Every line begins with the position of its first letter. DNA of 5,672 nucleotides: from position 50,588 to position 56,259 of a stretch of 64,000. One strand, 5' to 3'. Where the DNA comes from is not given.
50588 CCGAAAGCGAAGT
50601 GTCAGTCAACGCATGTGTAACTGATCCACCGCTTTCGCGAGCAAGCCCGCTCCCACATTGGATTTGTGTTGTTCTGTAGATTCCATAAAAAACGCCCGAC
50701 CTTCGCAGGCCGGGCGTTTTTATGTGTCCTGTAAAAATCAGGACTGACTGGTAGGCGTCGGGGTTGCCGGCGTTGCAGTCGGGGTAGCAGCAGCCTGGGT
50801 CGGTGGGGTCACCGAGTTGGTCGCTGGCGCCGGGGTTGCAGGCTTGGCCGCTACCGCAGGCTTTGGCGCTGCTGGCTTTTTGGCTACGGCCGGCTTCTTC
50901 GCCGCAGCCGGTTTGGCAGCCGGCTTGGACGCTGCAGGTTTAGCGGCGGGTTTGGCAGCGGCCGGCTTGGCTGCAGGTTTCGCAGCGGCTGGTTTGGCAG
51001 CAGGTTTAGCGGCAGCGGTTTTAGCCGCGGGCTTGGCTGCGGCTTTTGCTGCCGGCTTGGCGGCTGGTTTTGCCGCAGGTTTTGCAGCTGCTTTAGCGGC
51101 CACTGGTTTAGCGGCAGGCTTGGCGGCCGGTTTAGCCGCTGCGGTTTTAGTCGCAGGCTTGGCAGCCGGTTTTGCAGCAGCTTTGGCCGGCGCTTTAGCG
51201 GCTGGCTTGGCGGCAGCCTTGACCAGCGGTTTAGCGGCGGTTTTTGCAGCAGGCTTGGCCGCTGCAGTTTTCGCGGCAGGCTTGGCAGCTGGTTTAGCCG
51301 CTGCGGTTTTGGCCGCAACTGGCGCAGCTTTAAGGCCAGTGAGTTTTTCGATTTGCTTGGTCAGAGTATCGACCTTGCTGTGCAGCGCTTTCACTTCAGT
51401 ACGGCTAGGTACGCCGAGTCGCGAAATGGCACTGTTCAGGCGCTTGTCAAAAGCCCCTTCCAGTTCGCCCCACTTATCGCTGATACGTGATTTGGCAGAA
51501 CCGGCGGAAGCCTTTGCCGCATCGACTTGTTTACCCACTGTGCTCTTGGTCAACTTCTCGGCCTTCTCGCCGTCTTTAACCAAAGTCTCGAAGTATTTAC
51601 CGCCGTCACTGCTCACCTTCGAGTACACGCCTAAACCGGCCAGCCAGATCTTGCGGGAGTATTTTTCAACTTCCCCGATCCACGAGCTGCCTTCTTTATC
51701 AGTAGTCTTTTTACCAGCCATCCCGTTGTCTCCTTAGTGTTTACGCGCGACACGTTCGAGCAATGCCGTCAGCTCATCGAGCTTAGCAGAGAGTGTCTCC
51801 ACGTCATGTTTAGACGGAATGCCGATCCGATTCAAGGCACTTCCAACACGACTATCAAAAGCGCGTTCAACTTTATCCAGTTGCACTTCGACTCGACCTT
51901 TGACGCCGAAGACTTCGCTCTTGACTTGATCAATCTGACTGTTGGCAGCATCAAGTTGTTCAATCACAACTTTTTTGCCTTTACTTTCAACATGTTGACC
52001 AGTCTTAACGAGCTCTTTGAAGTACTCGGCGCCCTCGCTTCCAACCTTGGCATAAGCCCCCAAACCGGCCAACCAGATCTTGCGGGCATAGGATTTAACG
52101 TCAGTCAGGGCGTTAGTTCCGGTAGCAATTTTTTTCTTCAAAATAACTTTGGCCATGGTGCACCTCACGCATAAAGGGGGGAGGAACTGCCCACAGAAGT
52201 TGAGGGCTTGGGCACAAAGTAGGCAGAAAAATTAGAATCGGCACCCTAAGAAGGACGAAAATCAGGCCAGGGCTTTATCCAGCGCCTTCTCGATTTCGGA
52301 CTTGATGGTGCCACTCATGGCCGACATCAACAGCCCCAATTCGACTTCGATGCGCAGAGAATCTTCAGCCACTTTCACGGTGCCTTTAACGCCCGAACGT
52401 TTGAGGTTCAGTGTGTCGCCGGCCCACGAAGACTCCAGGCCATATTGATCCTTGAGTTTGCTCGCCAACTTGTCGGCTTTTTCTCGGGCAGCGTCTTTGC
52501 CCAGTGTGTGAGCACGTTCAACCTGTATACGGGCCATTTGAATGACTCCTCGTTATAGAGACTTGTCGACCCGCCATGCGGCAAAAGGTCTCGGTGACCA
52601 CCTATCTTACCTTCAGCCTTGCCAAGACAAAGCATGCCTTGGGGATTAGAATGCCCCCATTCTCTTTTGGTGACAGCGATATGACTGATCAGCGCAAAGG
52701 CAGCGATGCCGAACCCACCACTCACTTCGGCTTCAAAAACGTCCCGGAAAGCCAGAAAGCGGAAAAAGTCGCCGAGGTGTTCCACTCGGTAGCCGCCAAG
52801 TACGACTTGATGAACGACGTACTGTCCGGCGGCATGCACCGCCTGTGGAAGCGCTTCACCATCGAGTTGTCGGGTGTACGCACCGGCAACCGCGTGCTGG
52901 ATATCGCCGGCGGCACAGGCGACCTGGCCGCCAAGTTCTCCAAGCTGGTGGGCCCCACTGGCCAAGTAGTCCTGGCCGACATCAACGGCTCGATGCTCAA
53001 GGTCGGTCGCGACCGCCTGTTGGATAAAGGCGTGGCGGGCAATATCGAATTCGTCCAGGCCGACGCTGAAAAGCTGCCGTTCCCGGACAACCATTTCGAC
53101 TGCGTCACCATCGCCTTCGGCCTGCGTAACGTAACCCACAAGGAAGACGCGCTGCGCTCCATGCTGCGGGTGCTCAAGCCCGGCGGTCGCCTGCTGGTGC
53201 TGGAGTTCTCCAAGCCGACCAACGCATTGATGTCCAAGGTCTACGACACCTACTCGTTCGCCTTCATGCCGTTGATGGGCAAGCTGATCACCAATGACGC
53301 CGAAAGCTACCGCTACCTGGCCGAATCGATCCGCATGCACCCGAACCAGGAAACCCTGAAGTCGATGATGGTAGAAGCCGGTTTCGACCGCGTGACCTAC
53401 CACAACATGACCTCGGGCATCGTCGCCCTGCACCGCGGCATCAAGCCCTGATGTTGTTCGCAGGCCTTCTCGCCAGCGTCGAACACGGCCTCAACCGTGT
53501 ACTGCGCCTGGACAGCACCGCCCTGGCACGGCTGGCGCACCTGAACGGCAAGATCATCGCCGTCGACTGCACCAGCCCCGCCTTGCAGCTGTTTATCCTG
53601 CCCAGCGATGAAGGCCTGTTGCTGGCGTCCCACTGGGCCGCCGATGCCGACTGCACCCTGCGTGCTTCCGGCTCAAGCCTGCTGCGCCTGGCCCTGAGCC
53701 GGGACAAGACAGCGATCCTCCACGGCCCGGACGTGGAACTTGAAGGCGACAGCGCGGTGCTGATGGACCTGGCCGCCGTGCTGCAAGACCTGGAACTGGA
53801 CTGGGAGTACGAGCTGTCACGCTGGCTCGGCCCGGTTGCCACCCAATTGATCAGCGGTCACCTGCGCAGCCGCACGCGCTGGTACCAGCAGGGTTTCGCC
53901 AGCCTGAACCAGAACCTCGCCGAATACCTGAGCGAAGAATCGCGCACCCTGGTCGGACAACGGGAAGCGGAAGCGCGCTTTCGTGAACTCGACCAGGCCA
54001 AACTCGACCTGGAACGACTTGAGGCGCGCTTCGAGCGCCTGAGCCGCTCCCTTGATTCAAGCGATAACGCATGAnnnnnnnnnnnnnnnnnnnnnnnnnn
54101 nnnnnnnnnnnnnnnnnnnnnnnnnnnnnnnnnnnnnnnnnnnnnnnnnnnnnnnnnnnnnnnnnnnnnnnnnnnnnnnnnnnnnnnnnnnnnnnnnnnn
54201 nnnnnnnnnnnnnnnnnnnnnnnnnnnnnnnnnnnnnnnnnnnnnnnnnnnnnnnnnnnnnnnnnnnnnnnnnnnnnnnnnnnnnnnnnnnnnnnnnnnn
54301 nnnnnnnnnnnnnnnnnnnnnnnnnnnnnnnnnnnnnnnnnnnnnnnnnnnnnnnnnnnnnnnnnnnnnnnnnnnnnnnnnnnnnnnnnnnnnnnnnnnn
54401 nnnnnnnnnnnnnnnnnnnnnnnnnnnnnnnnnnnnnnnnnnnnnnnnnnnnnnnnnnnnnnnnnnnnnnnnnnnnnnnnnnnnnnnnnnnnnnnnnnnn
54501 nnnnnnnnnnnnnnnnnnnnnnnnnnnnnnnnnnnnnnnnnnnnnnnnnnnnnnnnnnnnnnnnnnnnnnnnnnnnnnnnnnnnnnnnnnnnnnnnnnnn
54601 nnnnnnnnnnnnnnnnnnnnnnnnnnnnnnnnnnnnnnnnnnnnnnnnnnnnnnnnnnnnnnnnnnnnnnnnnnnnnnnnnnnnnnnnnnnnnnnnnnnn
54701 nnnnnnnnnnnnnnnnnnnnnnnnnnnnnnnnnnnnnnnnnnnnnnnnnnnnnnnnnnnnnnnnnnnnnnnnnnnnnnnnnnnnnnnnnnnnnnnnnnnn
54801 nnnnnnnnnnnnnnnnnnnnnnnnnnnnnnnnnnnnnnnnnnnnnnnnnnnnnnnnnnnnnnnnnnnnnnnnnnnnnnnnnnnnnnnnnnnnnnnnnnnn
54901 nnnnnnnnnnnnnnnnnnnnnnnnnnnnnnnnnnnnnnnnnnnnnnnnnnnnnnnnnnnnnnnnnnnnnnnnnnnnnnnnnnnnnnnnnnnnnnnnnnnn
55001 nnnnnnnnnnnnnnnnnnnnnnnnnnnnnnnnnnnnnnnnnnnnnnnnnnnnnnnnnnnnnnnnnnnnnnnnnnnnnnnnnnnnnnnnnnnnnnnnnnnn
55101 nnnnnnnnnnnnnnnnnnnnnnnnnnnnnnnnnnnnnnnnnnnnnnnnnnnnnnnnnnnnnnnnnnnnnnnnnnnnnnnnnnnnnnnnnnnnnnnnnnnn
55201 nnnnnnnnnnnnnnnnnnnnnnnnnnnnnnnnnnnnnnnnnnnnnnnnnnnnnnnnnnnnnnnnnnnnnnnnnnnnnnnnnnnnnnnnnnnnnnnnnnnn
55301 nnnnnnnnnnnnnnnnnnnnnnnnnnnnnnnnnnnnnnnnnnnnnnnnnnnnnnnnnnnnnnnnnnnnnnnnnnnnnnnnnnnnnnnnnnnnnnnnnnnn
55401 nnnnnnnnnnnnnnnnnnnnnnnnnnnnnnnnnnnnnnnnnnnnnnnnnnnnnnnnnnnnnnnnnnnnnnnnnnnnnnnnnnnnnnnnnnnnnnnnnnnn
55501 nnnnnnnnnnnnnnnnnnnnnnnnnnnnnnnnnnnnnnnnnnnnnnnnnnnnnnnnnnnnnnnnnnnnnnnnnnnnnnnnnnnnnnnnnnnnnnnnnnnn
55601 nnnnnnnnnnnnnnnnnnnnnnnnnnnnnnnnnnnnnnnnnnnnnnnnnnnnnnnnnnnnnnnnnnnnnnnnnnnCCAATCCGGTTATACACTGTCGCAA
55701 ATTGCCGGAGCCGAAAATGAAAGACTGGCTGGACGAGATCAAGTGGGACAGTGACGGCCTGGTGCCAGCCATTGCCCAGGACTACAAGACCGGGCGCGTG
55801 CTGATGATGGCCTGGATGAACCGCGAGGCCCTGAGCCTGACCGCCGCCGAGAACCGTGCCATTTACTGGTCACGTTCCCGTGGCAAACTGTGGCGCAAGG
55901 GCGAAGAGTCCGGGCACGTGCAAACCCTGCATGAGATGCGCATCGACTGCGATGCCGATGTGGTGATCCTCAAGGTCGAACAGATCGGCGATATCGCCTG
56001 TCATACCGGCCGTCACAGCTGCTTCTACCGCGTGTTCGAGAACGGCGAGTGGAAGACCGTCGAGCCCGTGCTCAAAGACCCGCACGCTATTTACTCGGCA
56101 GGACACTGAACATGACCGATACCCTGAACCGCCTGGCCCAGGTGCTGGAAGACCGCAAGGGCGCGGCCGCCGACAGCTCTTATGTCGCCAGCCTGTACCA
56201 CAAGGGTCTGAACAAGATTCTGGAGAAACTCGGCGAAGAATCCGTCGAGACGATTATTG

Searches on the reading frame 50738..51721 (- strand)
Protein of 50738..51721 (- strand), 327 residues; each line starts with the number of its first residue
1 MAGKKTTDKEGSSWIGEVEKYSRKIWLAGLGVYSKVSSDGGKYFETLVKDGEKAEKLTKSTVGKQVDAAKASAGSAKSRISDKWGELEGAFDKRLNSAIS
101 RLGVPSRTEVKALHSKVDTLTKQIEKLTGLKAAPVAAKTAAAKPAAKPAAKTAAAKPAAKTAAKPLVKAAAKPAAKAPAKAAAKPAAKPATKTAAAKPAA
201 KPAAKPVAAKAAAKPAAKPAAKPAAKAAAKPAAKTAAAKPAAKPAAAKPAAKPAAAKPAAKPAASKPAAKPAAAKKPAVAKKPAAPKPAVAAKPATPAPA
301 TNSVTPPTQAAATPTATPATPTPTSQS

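Call 51: search_protein_families(library=pfam, proteins=[window:50738-51721:-], max_evalue=0.0001)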
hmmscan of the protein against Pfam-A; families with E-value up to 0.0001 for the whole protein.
window:50738-51721:- (327 aa): 1 family
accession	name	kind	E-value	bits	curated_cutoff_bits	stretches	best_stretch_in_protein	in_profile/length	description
PF05597.16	Phasin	-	3.6e-40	137.4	28.8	1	9-128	2-125/126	Poly(hydroxyalcanoate) granule associated protein (phasin)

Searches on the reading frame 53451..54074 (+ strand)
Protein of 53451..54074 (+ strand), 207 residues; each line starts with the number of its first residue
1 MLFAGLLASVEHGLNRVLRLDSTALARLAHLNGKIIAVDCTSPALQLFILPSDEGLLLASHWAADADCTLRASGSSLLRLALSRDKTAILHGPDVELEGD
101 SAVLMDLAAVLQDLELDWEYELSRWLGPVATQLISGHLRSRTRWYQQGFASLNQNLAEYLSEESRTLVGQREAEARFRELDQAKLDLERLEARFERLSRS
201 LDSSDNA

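Call 51: search_protein_families(library=pfam, proteins=[window:53451-54074:+], max_evalue=0.0001)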
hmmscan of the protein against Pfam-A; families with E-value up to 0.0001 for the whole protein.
window:53451-54074:+ (207 aa): 1 family
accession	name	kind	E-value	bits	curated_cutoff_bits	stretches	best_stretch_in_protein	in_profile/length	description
PF02036.22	SCP2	-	9.7e-19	68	21.3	1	14-112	1-101/101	SCP-2 sterol transfer family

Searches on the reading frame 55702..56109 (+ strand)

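Call 51: search_protein_families(library=pfam, proteins=[window:55702-56109:+], max_evalue=0.0001)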
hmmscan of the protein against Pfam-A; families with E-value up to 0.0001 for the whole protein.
window:55702-56109:+ (135 aa): 1 family
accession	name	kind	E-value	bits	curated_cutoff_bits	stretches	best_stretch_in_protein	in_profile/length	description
PF01502.23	PRA-CH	-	4e-34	116.7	27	1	35-109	1-74/74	Phosphoribosyl-AMP cyclohydrolase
